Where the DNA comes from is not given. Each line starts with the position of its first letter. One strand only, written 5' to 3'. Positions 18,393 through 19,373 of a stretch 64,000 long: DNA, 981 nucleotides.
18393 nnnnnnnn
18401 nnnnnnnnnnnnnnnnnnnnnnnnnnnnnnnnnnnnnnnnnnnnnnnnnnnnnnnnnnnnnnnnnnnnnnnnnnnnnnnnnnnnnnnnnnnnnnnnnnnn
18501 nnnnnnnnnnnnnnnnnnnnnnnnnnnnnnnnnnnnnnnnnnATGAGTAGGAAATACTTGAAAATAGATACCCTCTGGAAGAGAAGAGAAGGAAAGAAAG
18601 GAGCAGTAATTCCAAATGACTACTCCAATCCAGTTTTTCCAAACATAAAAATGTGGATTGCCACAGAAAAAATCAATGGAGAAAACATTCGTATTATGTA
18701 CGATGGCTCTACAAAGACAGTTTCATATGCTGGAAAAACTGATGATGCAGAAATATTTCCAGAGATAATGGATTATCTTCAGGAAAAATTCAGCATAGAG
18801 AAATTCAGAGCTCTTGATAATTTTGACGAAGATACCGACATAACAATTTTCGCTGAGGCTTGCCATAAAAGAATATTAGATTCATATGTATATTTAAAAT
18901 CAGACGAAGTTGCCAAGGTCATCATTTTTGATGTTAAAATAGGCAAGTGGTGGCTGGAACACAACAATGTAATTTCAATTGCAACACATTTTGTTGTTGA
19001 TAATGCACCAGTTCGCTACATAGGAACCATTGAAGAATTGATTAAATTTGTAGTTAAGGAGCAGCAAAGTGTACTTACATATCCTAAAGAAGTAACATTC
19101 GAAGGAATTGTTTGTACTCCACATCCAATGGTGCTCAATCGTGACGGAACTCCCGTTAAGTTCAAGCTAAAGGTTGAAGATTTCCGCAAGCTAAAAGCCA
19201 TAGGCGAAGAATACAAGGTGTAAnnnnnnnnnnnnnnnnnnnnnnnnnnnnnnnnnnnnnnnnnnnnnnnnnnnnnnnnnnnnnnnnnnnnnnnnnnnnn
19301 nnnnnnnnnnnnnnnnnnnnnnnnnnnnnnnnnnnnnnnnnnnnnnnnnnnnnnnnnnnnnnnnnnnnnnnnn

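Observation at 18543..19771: Rnl-like ligase + P-loop kinase operon: a second RNA repair module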

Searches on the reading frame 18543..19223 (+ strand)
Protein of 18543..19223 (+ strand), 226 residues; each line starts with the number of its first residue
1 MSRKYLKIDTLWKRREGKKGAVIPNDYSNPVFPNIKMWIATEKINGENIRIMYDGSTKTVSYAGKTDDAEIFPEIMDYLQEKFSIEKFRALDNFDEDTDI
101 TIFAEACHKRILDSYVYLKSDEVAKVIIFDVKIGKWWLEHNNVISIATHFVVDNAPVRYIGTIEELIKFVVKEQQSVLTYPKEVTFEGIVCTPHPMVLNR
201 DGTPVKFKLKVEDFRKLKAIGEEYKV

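Call 3: search_protein_families(library=pfam, proteins=[window:18543-19223:+], max_evalue=1)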
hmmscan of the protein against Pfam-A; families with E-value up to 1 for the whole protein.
window:18543-19223:+ (226 aa): 1 family
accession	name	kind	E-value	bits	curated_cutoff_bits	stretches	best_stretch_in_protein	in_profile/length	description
PF09414.15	RNA_ligase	-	2.2e-10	41.4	27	1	38-207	3-170/171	RNA ligase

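Call 4: search_protein_families(library=phrogs, proteins=[window:18543-19223:+], max_evalue=0.01)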
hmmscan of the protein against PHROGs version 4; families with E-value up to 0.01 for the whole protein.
window:18543-19223:+ (226 aa): 1 family
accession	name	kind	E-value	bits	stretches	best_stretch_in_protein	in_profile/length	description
phrog_548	-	DNA, RNA and nucleotide metabolism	2.3e-17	64.2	1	34-216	29-235/341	RNA ligase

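Call 9: search_solved_structures(query=window:18543-19223:+, max_evalue=1, show_alignments=3)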
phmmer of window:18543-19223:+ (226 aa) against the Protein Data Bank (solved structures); distinct sequences matched with E-value up to 1: 2.
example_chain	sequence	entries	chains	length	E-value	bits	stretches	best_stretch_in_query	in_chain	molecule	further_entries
2fkm_X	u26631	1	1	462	0.27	14.1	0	16-85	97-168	Phosphomannomutase/phosphoglucomutase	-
7rjc_I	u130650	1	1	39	0.75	12.6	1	128-142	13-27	Ubiquinol--cytochrome-c reductase subunit 9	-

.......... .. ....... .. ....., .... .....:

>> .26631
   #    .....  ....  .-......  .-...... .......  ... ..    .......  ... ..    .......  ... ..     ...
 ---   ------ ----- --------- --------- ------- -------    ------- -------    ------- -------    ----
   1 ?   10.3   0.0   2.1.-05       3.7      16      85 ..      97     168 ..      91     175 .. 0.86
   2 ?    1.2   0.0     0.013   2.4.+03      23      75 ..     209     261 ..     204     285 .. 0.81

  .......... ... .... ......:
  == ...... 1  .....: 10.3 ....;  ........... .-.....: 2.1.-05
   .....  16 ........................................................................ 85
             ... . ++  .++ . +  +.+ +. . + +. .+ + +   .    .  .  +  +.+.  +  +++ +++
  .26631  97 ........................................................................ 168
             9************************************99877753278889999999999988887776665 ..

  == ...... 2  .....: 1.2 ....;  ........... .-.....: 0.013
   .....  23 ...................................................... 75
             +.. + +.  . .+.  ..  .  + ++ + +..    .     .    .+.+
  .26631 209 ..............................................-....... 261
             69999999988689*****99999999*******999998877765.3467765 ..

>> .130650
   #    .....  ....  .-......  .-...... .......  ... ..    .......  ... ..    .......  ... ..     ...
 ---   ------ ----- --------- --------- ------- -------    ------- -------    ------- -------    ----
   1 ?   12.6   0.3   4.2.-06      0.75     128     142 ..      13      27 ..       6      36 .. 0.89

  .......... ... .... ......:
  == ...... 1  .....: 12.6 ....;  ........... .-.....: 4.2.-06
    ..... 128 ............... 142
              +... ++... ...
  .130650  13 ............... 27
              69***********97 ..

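Call 11: find_homologous_proteins(query=window:18543-19223:+, max_evalue=0.001)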
Query window:18543-19223:+ (226 aa): 5 proteins with E <= 0.001 among 163 candidates.
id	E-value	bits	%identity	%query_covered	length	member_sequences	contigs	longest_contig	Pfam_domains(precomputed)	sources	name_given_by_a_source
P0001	5.3e-148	509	100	100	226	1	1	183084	PF09414.16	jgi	jgi:hypothetical protein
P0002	4.2e-58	215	50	96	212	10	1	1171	PF09414.16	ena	-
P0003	1.9e-54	203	48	96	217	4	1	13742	PF09414.16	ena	-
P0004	8.7e-37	145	41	94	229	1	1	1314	PF09414.16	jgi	jgi:hypothetical protein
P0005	5.8e-34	136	38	94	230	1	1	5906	PF09414.16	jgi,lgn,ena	-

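Call 13: find_encoding_contigs(protein=P0003, flank=7000)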
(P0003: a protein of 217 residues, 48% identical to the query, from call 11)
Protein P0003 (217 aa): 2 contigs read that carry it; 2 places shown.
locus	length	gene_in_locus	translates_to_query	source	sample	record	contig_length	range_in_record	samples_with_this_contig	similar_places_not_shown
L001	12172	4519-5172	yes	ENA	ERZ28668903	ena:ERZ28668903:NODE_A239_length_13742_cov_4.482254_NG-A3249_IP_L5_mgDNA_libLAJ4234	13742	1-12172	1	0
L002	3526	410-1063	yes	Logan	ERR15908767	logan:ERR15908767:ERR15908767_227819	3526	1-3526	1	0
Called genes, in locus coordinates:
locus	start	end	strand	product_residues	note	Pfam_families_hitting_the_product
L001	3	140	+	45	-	?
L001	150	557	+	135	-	-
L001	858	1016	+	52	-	-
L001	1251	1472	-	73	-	-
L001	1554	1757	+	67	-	-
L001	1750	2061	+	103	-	-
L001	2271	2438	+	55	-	-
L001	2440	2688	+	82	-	-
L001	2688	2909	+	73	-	-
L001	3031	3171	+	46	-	-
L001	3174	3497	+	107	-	-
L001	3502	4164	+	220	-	-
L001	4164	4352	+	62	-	-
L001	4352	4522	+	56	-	-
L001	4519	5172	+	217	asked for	PF09414:RNA_ligase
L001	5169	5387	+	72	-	-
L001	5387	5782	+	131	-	-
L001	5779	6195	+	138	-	-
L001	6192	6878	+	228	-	PF00303:Thymidylat_synt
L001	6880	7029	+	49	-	-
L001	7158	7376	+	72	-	-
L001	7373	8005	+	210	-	PF02732:ERCC4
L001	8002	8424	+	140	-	-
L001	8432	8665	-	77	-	-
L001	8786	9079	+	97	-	-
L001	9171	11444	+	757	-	PF09250:Prim-Pol, PF19263:DUF5906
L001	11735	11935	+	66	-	-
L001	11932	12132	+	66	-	-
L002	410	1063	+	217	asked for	PF09414:RNA_ligase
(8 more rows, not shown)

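Call 14: find_encoding_contigs(protein=P0005, flank=6000)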
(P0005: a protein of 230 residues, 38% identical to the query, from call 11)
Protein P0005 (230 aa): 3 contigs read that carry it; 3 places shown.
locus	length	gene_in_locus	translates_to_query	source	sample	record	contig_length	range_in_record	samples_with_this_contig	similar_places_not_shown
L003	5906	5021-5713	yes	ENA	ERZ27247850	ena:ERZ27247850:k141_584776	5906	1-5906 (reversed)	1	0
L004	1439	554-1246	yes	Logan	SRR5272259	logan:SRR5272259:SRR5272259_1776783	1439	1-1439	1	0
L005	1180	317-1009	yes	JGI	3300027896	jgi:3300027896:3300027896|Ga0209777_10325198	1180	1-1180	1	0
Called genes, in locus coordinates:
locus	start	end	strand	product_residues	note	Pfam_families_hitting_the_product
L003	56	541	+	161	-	PF13420:Acetyltransf_4 (weak), PF13527:Acetyltransf_9 (faint), PF00583:Acetyltransf_1, PF13673:Acetyltransf_10, PF13508:Acetyltransf_7, PF08445:FR47 (weak)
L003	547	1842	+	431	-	PF02195:ParB_N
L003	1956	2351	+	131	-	-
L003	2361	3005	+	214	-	-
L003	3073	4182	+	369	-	-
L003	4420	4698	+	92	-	-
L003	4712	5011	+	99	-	-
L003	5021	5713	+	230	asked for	PF09414:RNA_ligase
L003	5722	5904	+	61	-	?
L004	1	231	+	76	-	?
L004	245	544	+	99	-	-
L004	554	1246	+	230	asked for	PF09414:RNA_ligase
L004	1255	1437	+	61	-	?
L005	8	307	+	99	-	-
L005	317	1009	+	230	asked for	PF09414:RNA_ligase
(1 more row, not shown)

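Call 19: search_protein_families(library=ncbifam, proteins=[window:18543-19223:+], max_evalue=0.1)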
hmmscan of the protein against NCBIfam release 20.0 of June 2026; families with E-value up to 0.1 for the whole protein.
window:18543-19223:+ (226 aa): 1 family
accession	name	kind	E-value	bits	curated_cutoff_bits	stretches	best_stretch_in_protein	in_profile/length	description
TIGR02307.1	RNA_lig_RNL2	equivalog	0.0035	16.9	197.15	1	36-218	25-224/326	RNA ligase, Rnl2 family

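Call 21: find_encoding_contigs(protein=window:18543-19223:+, flank=10000)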
Protein window:18543-19223:+ (226 aa): 1 contig read that carries it; 1 place shown.
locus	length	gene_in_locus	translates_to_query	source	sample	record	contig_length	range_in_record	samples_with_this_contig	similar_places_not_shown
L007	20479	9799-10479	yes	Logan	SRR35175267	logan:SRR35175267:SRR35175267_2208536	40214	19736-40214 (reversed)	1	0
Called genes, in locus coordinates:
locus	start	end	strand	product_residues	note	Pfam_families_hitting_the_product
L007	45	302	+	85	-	-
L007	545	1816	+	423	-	PF01841:Transglut_core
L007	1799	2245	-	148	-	-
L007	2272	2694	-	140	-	-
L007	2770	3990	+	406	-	-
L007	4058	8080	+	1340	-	PF13229:Beta_helix, PF08480:Disaggr_assoc, PF06848:Disaggr_repeat, PF24517:CBM96, PF13229:Beta_helix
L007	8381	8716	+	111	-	-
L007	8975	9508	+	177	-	-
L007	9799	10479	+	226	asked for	PF09414:RNA_ligase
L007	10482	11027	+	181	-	PF13521:AAA_28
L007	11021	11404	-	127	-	-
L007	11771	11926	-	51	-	-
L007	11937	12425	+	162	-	-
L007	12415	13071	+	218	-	-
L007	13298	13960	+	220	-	PF13392:HNH_3 (weak)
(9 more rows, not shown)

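Call 26: search_dna_similar(query=window:18543-19223:+, collection=phages, mode=protein, max_evalue=0.001, max_rows=25)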
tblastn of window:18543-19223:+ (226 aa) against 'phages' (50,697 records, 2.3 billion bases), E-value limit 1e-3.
Records with a match: 50; places in all: 50; records where one place covers at least 80% of the query: 50.
Best place of each record, by identity: <60% 50.
By first word of the organism name: Streptomyces 40; Caudoviricetes 4; IAS 2; uncultured 2; Bacteriophage 1; Campylobacter 1.
By host as written in the record: Streptomyces griseus ATCC 10137 13; - 10; Streptomyces viridochromogenes DSM40736 8; Streptomyces sanglieri UNT16F27A 5; Streptomyces griseofuscus ATCC 23916 4; Streptomyces mirabilis NRRL B-2400 3; Homo sapiens 2; Streptomyces venezuelae ATCC 10712 2; and 2 more.
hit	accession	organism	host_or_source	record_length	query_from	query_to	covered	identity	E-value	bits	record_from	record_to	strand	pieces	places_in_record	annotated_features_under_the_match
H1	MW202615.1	Caudoviricetes sp.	Manatee Spring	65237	4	218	95%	32.1%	9e-23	101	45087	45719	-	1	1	RNA ligase | pgdyg protein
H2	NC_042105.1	Streptomyces phage BillNye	Streptomyces viridochromogenes DSM40736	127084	4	222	97%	31.1%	1e-14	78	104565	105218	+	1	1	RNA ligase | hypothetical protein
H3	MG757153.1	Streptomyces phage BillNye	Streptomyces viridochromogenes DSM40736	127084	4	222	97%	31.1%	1e-14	78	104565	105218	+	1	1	RNA ligase | hypothetical protein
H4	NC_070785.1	Streptomyces phage Wakanda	Streptomyces sanglieri UNT16F27A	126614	4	224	98%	30.4%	2e-14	77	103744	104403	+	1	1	207: RNA ligase | 208: hypothetical protein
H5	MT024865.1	Streptomyces phage Wakanda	Streptomyces sanglieri UNT16F27A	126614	4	224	98%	30.4%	2e-14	77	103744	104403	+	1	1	207: RNA ligase | 208: hypothetical protein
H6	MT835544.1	Bacteriophage sp.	human fecal samples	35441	1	215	95%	30.9%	6e-18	87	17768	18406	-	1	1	record has no annotation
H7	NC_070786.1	Streptomyces phage Muntaha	Streptomyces sanglieri UNT16F27A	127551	4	224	98%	30.0%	9e-14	76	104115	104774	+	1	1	209: RNA ligase | 210: hypothetical protein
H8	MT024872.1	Streptomyces phage Muntaha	Streptomyces sanglieri UNT16F27A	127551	4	224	98%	30.0%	9e-14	76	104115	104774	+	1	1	209: RNA ligase | 210: hypothetical protein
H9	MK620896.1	Streptomyces phage Circinus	Streptomyces griseofuscus ATCC 23916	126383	4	215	94%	31.2%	1e-14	78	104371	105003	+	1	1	196: RNA ligase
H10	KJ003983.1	IAS virus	Homo sapiens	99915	4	220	96%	29.7%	1e-13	75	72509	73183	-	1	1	record has no annotation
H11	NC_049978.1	IAS virus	Homo sapiens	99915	4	220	96%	29.7%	1e-13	75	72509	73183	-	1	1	RNA ligase | hypothetical protein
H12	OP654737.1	Campylobacter phage vB_CjeM_WX1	Campylobacter jejuni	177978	1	225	100%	28.5%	9e-15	78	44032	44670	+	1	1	RNA ligase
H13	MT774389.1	uncultured phage cr116_1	human feces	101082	4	220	96%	29.4%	5e-14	76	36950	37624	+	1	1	RNA ligase | hypothetical protein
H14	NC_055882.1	uncultured phage cr116_1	human feces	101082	4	220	96%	29.4%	5e-14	76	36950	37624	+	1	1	RNA ligase | hypothetical protein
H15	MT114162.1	Streptomyces phage Moab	Streptomyces griseofuscus ATCC 23916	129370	3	219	96%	29.0%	6e-18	87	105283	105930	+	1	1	208: RNA ligase | 209: hypothetical protein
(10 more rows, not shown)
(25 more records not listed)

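Call 27: get_annotated_region(hit=H1, flank=3000)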
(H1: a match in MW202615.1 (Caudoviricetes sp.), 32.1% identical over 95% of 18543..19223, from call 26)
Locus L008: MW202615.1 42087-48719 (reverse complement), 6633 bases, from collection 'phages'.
description: Podoviridae sp. isolate ctwe8250, complete genome.
organism: Caudoviricetes sp. (NCBI taxid 2832643)
taxonomy: Viruses; Duplodnaviria; Heunggongvirae; Uroviricota; Caudoviricetes
host: -; source: Manatee Spring; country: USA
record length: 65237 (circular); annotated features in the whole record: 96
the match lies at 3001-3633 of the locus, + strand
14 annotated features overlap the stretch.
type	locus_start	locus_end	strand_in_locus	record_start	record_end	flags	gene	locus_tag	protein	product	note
CDS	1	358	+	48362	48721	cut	-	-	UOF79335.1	thermonuclease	-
CDS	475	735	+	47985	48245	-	-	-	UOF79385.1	hypothetical protein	-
CDS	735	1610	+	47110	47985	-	-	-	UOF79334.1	exodeoxyribonuclease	-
CDS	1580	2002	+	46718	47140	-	-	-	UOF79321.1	hnh endonuclease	-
CDS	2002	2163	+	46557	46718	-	-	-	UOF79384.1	hypothetical protein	-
CDS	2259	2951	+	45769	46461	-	-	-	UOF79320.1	ring-infected erythrocyte surface antigen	-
CDS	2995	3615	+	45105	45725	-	-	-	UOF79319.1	RNA ligase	-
CDS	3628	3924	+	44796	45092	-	-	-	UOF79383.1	pgdyg protein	-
CDS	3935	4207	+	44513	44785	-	-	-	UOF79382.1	hypothetical protein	-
CDS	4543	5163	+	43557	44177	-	-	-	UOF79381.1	hypothetical protein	-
CDS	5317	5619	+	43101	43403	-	-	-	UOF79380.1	hypothetical protein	-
CDS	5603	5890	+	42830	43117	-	-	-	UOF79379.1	cysteinyL-tRNA synthetasE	-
CDS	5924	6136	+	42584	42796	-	-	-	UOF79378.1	hypothetical protein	-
CDS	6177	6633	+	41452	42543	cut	-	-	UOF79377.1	hypothetical protein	-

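Call 28: get_annotated_region(hit=H2, flank=3000)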
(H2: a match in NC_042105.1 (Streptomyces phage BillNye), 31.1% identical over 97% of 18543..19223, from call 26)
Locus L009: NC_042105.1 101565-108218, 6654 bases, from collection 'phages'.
description: Streptomyces phage BillNye, complete genome.
organism: Streptomyces phage BillNye (NCBI taxid 2079426)
taxonomy: Viruses; Duplodnaviria; Heunggongvirae; Uroviricota; Caudoviricetes; Stanwilliamsviridae; Loccivirinae; Wilnyevirus; Wilnyevirus billnye
host: Streptomyces viridochromogenes DSM40736; source: soil; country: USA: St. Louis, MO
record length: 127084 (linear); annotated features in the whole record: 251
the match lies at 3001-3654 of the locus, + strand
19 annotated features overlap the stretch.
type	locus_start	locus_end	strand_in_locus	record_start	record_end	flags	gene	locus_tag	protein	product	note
CDS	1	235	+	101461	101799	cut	-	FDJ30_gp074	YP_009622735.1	hypothetical protein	-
CDS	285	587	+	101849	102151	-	-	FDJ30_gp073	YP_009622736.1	hypothetical protein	-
CDS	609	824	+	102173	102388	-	-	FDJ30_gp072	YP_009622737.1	hypothetical protein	-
CDS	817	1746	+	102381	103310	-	-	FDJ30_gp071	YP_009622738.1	hypothetical protein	-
CDS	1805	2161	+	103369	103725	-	-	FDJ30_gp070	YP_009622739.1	hypothetical protein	-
CDS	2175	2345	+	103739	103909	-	-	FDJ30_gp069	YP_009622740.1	hypothetical protein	-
CDS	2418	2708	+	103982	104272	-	-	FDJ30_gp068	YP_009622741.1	hypothetical protein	-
CDS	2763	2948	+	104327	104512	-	-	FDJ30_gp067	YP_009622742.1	hypothetical protein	-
CDS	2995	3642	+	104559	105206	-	-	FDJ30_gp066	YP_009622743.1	RNA ligase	-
CDS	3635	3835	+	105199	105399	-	-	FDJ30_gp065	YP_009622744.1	hypothetical protein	-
CDS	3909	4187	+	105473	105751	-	-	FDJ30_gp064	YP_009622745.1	hypothetical protein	-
CDS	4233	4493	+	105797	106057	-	-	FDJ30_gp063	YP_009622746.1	hypothetical protein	-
CDS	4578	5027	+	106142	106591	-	-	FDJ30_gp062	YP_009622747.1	hypothetical protein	-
CDS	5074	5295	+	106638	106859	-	-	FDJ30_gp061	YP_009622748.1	hypothetical protein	-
CDS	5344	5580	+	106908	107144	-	-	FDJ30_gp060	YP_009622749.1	hypothetical protein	-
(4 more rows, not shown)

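Call 29: get_annotated_region(hit=H12, flank=3000)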
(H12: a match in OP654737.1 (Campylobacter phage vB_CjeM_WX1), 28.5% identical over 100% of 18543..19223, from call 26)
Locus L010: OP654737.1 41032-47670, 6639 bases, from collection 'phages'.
description: Campylobacter phage vB_CjeM_WX1, complete genome.
organism: Campylobacter phage vB_CjeM_WX1 (NCBI taxid 2995678)
taxonomy: Viruses; Duplodnaviria; Heunggongvirae; Uroviricota; Caudoviricetes; Eucampyvirinae
host: Campylobacter jejuni; source: -; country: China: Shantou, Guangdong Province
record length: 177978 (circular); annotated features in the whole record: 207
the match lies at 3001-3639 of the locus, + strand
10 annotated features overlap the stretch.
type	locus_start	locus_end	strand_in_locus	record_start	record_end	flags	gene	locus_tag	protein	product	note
CDS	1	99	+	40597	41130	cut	-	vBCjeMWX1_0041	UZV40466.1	putative P-loop containing nucleoside triphosphate hydrolase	-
CDS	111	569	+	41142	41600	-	-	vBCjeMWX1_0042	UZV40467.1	putative dUTP pyrophosphatase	-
CDS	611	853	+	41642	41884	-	-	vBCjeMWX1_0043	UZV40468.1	hypothetical protein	-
CDS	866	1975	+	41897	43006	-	-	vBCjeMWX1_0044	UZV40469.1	toprim domain-containing protein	-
CDS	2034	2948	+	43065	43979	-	-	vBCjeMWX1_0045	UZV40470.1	AAA family ATPase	-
CDS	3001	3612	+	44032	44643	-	-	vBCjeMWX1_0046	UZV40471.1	RNA ligase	-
CDS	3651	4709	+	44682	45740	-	-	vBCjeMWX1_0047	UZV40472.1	Rnase H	-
CDS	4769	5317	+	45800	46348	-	-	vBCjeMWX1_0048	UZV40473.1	hypothetical protein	-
CDS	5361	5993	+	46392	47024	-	-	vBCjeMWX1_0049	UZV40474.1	minor tail protein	-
CDS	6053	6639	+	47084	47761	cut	-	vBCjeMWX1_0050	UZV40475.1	putative baseplate hub subunit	-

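Call 30: get_annotated_region(hit=H11, flank=3000)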
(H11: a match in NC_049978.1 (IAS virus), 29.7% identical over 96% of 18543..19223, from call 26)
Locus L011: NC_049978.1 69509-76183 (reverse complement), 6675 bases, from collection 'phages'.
description: IAS virus, complete genome.
organism: IAS virus (NCBI taxid 1450749)
taxonomy: Viruses; Duplodnaviria; Heunggongvirae; Uroviricota; Caudoviricetes; Crassvirales; Steigviridae; Asinivirinae; Paundivirus; Paundivirus hollandii
host: Homo sapiens; source: stool samples; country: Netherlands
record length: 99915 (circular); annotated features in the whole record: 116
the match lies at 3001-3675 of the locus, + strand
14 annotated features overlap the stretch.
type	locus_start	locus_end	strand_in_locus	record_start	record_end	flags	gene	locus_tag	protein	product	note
CDS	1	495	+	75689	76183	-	-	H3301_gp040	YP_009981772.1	aspartyl protease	-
CDS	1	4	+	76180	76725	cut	-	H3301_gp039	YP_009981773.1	dUTP diphosphatase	-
CDS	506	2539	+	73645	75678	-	-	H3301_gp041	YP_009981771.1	DNA polymerase I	-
CDS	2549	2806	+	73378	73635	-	-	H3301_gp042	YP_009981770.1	putative early protein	-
CDS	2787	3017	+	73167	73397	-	-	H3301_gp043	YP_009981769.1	hypothetical protein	-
CDS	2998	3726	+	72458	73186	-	-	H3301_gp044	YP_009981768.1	RNA ligase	-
CDS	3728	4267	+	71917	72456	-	-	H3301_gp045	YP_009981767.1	His-Xaa-Ser system radical SAM maturase HxsC-like protein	-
CDS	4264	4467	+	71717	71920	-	-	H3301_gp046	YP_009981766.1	mRNAse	-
CDS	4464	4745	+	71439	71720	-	-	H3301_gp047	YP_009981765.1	hypothetical protein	-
CDS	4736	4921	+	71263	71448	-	-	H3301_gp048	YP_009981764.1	hypothetical protein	-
CDS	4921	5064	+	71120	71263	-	-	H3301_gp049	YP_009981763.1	hypothetical protein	-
CDS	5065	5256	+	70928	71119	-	-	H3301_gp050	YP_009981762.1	hypothetical protein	-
CDS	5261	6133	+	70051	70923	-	-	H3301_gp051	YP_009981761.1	flavin-dependent thymidylate synthase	-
CDS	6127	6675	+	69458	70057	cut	-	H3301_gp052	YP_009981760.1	hypothetical protein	-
